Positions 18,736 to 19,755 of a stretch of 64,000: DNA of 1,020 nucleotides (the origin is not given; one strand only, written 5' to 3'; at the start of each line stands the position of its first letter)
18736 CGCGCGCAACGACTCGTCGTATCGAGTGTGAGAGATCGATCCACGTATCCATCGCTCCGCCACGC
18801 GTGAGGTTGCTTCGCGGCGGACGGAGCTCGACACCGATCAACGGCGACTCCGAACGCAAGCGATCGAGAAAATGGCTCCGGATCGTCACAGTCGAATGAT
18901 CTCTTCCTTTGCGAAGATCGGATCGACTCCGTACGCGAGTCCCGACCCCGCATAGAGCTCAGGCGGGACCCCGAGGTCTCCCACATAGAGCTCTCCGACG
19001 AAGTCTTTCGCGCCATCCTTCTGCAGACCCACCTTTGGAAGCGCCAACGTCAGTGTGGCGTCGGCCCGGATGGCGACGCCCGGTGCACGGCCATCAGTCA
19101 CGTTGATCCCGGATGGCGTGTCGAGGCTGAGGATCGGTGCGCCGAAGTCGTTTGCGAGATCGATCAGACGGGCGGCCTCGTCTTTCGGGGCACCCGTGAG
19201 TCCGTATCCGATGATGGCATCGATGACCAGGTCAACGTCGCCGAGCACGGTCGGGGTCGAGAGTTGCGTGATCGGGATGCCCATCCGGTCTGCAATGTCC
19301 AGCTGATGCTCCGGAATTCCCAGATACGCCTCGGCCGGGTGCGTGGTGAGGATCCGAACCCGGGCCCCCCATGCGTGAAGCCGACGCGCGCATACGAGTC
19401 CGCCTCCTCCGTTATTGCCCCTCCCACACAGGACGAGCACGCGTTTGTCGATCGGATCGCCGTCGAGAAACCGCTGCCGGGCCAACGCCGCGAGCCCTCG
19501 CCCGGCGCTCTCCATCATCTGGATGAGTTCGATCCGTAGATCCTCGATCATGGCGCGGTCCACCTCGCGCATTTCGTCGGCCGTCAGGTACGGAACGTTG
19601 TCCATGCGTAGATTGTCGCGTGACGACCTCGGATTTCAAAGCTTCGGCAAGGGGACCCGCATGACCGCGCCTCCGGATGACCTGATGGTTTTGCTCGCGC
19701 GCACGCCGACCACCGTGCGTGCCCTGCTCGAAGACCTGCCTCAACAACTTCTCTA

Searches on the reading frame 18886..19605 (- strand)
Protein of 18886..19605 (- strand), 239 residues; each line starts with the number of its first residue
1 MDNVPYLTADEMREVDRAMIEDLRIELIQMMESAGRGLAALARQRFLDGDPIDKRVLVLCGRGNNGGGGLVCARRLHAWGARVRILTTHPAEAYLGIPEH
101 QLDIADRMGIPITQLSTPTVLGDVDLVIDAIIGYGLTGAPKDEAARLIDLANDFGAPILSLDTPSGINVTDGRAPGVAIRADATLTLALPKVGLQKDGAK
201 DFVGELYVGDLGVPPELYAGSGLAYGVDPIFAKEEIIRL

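Call 76: search_protein_families(library=pfam, proteins=[window:18886-19605:-], max_evalue=0.00001)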
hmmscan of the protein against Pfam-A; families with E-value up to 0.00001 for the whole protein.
window:18886-19605:- (239 aa): 1 family
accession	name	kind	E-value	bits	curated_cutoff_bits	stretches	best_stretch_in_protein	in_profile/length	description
PF03853.21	YjeF_N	-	9.8e-43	146.5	24.9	1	29-193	3-169/169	YjeF-related protein N-terminus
